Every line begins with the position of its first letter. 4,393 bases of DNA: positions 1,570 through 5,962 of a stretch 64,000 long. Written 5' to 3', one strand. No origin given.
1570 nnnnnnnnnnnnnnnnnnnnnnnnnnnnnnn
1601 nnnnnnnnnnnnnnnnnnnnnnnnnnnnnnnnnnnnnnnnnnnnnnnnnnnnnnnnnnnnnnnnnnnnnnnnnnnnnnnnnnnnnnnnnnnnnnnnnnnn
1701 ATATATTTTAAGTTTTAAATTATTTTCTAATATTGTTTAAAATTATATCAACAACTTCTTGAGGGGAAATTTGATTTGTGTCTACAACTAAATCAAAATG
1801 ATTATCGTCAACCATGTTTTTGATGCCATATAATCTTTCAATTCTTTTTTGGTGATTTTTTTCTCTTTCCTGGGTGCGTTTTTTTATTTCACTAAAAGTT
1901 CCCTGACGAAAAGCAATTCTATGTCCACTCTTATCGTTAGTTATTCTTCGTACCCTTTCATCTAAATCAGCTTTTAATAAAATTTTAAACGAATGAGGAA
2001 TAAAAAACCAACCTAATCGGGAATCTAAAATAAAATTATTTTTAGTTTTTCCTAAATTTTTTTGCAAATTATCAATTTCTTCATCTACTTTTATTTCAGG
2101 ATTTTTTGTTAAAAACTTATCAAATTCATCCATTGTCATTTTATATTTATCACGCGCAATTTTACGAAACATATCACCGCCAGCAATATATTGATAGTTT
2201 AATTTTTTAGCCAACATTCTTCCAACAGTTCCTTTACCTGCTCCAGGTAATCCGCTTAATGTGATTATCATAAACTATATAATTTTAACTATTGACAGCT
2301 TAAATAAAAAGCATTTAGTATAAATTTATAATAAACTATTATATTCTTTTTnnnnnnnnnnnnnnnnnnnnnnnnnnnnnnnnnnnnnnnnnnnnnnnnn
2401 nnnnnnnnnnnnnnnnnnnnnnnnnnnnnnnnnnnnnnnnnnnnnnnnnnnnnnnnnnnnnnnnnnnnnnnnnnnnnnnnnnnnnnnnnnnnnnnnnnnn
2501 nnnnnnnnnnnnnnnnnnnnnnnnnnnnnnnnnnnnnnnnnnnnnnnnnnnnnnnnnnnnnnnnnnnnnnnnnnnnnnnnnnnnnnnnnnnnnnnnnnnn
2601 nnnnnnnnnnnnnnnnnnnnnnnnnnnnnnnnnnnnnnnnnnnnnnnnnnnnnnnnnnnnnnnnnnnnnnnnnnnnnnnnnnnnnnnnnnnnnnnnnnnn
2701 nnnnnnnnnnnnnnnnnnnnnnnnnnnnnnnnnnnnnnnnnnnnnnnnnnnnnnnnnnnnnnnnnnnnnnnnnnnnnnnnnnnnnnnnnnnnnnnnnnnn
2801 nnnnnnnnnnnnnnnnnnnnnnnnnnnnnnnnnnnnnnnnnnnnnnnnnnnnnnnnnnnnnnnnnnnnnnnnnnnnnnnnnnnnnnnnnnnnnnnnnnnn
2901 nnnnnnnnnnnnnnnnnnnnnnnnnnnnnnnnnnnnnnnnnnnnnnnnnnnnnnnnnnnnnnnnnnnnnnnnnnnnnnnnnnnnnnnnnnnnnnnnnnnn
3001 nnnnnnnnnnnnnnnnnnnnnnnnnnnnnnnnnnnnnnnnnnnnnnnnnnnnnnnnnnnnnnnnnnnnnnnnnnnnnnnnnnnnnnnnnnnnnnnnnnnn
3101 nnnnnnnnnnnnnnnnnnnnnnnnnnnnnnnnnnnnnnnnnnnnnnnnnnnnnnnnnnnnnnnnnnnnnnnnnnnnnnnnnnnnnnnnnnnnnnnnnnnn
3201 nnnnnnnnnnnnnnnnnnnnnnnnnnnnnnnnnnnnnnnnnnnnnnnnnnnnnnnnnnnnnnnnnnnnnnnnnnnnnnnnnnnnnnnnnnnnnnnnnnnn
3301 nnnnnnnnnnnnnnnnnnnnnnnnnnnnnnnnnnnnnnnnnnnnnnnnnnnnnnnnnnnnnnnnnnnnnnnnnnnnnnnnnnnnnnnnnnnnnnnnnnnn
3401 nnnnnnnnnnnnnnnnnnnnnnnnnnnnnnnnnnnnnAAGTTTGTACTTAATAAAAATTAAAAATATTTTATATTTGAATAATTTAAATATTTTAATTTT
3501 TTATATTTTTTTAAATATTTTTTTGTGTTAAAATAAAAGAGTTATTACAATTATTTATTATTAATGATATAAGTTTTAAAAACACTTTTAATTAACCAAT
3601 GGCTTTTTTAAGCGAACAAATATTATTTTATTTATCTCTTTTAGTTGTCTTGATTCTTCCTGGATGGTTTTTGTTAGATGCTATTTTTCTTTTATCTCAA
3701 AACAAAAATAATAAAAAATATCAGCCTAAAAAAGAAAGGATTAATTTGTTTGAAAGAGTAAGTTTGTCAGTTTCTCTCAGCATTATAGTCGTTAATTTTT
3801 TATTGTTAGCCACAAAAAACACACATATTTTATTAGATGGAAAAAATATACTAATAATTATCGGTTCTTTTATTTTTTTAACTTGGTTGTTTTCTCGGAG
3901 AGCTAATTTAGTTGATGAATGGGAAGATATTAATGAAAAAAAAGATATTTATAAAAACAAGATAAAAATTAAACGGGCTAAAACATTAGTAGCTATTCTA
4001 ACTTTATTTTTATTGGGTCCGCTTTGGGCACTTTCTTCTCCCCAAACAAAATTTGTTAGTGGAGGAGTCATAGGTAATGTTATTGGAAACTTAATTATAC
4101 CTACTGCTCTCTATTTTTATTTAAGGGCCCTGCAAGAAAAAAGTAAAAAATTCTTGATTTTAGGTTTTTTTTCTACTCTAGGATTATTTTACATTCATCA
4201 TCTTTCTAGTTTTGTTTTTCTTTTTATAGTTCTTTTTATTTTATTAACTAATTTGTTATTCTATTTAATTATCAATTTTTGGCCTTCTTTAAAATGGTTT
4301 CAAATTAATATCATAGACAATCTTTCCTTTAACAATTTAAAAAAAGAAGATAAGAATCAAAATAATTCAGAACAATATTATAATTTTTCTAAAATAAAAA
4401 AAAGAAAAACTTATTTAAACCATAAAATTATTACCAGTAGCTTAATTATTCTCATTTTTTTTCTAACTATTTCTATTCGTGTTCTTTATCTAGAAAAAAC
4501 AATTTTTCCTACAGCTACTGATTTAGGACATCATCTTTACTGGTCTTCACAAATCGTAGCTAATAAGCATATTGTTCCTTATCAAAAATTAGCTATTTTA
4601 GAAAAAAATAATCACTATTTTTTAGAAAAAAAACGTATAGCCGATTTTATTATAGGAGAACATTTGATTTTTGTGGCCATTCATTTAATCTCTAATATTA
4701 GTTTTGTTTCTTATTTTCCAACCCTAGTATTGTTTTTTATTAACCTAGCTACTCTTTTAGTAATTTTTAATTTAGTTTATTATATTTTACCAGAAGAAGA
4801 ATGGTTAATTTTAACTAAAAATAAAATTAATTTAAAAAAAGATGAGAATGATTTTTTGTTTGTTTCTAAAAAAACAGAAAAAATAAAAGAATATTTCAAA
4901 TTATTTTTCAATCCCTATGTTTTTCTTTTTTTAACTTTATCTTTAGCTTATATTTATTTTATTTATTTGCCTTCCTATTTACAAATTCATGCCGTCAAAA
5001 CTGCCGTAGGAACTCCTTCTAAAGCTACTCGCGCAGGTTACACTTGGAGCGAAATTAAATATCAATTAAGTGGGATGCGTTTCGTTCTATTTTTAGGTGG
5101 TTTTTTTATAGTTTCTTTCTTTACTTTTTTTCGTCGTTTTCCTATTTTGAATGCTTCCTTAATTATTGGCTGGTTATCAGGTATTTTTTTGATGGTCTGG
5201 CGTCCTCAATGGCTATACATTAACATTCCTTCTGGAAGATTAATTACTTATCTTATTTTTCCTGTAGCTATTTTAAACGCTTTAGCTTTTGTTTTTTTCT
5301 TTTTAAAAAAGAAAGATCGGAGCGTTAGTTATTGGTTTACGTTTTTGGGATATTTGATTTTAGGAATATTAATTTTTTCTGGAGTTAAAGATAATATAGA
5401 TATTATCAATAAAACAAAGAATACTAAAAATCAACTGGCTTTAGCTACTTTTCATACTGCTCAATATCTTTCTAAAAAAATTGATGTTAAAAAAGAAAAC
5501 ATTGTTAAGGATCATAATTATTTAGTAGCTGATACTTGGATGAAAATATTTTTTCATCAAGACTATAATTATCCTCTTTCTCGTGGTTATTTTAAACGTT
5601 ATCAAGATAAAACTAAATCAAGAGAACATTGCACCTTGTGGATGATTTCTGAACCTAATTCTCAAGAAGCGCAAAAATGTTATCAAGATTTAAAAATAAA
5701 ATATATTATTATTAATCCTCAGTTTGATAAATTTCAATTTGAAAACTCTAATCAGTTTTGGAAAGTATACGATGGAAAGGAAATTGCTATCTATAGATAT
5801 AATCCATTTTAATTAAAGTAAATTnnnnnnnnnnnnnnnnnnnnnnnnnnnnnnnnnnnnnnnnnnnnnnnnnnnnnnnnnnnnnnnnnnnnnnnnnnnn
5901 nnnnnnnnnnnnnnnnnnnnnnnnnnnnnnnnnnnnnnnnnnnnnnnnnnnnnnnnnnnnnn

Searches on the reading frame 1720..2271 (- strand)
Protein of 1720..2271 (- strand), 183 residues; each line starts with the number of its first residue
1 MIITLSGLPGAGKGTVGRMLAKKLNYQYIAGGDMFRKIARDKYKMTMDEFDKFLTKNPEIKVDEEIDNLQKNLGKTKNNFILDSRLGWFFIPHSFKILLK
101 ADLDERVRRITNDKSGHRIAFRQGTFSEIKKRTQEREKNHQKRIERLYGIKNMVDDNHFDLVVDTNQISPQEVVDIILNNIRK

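Call 81: search_protein_families(library=pfam, proteins=[window:1720-2271:-], max_evalue=0.00001)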
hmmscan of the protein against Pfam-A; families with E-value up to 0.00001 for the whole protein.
window:1720-2271:- (183 aa): 6 families
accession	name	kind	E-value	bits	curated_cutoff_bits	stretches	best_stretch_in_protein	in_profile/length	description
PF13189.12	Cytidylate_kin2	-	9.7e-19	68.6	28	1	2-166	1-175/176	Cytidylate kinase-like family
PF02224.24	Cytidylate_kin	-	2e-16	60.8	26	2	3-51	1-49/211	Cytidylate kinase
PF13238.12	AAA_18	-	9.5e-15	55.6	29.4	1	3-114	1-112/128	AAA domain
PF13207.12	AAA_17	-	4.9e-14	53.2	27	1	7-112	2-121/136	AAA domain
PF00406.28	ADK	-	1.5e-08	35.3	26.8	1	5-83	1-80/151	Adenylate kinase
PF01202.28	SKI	-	4.5e-07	30.6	22.1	1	9-143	1-135/159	Shikimate kinase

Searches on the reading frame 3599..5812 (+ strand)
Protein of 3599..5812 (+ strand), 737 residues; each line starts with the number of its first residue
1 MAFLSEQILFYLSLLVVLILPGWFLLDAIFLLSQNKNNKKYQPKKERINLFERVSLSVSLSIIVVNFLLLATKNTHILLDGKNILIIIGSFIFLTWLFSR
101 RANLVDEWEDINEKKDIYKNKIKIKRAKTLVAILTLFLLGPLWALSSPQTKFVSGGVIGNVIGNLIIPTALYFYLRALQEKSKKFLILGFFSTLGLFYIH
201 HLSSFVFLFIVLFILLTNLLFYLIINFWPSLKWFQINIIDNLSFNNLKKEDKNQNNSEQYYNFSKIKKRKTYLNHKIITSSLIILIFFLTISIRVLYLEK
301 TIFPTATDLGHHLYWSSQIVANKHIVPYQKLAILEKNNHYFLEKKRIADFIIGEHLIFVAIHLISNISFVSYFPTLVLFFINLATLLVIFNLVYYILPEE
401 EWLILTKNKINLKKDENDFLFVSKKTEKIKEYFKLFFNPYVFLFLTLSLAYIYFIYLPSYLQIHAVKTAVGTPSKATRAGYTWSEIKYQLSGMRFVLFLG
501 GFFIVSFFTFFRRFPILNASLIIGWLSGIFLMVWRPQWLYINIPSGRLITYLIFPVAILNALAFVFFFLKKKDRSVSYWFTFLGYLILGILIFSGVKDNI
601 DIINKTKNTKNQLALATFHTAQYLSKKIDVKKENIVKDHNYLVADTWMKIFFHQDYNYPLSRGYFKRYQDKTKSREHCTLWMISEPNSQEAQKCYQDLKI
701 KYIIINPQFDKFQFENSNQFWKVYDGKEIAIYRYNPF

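Call 81: search_protein_families(library=pfam, proteins=[window:3599-5812:+], max_evalue=0.00001)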
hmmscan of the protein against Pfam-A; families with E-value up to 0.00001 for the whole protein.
window:3599-5812:+ (737 aa): 1 family
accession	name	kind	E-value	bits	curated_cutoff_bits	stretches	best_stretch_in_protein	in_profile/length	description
PF07760.16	DUF1616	-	1.9e-11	44.1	31.6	1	10-107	24-123/307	Protein of unknown function (DUF1616)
